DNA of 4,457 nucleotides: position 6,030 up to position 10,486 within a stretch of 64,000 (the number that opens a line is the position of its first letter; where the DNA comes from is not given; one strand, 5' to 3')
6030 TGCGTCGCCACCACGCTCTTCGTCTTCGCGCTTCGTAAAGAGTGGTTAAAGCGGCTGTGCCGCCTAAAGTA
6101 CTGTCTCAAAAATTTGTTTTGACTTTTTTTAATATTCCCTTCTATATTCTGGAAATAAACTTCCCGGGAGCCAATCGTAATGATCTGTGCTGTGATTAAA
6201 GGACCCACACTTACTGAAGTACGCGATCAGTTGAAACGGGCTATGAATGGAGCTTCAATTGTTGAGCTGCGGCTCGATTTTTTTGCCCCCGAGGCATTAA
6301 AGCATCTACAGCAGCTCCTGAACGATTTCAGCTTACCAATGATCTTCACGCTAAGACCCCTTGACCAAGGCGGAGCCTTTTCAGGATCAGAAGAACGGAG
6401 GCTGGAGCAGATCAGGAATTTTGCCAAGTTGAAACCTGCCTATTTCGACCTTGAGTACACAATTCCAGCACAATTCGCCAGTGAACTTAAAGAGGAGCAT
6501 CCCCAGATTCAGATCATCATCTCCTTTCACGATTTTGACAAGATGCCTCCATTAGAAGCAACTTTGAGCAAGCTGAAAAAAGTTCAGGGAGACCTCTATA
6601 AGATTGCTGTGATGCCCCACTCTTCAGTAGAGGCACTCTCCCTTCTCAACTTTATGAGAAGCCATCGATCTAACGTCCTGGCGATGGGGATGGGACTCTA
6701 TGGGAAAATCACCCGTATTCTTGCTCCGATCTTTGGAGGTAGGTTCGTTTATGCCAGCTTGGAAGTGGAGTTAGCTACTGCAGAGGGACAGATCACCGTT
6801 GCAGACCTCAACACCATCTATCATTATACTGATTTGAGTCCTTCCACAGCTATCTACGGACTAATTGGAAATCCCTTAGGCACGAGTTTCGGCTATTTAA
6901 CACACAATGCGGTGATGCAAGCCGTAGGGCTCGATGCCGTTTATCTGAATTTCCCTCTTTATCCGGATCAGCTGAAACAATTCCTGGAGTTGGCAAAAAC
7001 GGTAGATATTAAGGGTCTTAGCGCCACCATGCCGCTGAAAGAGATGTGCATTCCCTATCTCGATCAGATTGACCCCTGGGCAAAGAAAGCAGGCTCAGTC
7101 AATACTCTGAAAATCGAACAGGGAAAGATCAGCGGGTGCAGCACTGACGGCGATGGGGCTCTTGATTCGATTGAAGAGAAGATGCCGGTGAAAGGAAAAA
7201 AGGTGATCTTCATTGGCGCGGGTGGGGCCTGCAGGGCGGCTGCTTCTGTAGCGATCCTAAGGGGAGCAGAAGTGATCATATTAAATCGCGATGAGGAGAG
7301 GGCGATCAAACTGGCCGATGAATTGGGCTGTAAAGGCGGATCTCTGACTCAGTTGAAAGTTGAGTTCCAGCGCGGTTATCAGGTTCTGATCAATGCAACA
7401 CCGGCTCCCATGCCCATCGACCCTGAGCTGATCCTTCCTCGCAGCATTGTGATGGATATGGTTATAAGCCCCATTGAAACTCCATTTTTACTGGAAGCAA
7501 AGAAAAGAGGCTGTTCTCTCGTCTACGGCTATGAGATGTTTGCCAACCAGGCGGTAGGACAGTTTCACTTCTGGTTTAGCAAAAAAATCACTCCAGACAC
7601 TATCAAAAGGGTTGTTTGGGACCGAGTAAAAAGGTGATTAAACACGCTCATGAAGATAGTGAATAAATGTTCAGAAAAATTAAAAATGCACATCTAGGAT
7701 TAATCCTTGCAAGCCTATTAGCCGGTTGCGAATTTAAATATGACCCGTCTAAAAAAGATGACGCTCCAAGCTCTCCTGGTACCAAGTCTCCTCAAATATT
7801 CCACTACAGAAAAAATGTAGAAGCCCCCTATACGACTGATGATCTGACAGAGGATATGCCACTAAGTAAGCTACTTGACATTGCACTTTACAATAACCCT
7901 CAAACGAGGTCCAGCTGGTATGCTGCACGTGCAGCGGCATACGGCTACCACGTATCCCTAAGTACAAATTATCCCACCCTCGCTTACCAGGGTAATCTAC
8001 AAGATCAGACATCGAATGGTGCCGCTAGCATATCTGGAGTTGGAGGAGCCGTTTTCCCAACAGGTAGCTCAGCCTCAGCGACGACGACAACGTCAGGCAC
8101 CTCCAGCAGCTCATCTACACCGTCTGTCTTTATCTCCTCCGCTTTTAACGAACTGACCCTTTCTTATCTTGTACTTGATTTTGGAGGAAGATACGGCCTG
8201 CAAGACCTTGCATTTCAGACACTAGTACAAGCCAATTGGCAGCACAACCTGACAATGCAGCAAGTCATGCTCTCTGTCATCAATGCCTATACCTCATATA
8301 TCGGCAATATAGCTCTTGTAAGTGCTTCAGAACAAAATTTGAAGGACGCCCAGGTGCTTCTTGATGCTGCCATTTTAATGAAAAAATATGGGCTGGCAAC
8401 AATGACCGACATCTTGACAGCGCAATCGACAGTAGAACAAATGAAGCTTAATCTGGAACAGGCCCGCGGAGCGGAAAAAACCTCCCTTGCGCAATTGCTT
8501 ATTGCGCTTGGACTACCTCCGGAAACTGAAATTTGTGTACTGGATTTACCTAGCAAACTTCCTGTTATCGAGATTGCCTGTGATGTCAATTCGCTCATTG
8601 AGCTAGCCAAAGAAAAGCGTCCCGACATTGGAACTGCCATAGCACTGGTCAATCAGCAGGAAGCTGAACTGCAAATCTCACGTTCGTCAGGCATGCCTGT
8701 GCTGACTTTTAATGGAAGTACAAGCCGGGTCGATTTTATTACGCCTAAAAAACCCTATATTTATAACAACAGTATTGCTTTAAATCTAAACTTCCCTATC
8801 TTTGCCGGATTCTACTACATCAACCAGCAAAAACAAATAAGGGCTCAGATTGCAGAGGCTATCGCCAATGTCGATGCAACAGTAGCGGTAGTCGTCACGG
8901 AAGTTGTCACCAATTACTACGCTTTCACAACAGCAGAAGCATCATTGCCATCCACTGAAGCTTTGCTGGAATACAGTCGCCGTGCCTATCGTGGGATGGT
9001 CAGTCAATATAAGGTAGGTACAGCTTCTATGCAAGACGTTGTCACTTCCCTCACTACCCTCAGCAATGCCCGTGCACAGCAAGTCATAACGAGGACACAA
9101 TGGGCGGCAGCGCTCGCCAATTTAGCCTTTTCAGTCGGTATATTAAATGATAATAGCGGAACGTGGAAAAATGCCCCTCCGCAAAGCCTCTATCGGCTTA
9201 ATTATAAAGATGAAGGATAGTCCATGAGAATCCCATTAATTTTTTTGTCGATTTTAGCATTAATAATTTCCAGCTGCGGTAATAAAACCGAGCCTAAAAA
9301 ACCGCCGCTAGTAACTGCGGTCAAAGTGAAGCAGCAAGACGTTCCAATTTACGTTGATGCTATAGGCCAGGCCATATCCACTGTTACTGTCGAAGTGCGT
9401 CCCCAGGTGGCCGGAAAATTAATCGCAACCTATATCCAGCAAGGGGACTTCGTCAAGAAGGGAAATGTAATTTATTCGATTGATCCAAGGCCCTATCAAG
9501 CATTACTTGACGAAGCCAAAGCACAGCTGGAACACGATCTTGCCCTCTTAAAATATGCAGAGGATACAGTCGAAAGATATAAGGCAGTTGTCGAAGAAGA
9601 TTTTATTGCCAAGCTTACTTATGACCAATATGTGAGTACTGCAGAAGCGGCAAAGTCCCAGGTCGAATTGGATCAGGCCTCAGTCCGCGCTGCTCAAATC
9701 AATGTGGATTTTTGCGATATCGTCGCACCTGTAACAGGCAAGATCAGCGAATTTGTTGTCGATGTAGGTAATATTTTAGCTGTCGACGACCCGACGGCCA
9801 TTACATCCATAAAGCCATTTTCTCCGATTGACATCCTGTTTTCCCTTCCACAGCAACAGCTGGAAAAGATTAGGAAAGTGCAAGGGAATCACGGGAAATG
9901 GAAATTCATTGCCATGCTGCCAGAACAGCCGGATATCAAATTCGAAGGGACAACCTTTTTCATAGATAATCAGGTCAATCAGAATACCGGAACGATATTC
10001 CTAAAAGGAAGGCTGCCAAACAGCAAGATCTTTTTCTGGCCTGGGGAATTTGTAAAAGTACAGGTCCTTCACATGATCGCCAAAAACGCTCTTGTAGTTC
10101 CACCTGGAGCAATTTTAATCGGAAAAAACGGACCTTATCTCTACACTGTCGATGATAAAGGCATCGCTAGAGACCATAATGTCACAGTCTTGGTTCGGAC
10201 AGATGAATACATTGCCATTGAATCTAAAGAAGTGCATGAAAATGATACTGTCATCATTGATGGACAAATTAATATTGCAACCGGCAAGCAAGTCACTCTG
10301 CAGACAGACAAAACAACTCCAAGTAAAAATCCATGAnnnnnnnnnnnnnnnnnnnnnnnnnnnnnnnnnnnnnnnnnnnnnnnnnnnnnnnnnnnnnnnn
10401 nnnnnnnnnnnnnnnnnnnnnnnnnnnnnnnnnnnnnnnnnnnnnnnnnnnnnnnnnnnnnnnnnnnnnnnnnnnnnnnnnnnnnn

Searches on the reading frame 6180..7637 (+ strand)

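Call 48: search_protein_families(library=pfam, proteins=[window:6180-7637:+], max_evalue=0.00001)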
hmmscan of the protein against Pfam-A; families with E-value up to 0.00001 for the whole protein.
window:6180-7637:+ (485 aa): 3 families
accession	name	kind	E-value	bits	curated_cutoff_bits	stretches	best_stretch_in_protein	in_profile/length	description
PF01487.21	DHquinase_I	-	2.2e-47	162.5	22.2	1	3-214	1-230/230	Type I 3-dehydroquinase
PF08501.16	Shikimate_dh_N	-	3.6e-19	69.2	27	1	228-310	1-83/83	Shikimate dehydrogenase substrate binding domain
PF01488.26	Shikimate_DH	-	2.1e-07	31.5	24.3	1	335-413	7-89/138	Shikimate / quinate 5-dehydrogenase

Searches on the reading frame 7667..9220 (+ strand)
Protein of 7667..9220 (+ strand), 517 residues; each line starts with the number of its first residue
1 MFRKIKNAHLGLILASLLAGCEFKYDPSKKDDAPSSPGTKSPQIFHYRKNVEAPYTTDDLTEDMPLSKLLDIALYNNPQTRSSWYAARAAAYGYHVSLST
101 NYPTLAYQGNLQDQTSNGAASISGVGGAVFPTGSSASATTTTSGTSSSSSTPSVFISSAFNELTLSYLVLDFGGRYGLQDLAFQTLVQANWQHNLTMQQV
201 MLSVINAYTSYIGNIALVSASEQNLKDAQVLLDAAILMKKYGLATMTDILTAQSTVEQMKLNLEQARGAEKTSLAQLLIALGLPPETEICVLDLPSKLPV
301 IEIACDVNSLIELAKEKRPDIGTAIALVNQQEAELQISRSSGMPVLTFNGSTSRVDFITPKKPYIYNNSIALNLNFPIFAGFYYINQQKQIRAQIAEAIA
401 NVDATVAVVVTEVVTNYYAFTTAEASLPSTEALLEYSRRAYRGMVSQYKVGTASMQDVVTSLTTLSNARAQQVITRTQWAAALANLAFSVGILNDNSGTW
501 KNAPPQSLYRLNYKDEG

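Call 48: search_protein_families(library=pfam, proteins=[window:7667-9220:+], max_evalue=0.00001)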
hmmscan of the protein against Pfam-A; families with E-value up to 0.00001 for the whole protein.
window:7667-9220:+ (517 aa): 1 family
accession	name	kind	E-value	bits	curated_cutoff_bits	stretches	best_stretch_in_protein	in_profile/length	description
PF02321.23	OEP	-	2.3e-44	151.9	22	2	308-491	2-187/187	Outer membrane efflux protein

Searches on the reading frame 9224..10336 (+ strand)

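Call 47: search_protein_families(library=pfam, proteins=[window:9224-10336:+], max_evalue=0.00001)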
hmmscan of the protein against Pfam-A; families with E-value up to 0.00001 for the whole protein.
window:9224-10336:+ (370 aa): 3 families
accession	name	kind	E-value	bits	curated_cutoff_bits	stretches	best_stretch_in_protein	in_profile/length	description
PF13533.13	Biotin_lipoyl_2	-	1.4e-07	31.6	29.8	1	56-87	1-32/32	Biotin-lipoyl like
PF16576.10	HlyD_D23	-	1.8e-07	31.1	30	1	56-277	20-214/214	Barrel-sandwich domain of CusB or HlyD membrane-fusion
PF13437.12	HlyD_3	-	2.5e-07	31.8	22.2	0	166-265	2-94/106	HlyD family secretion protein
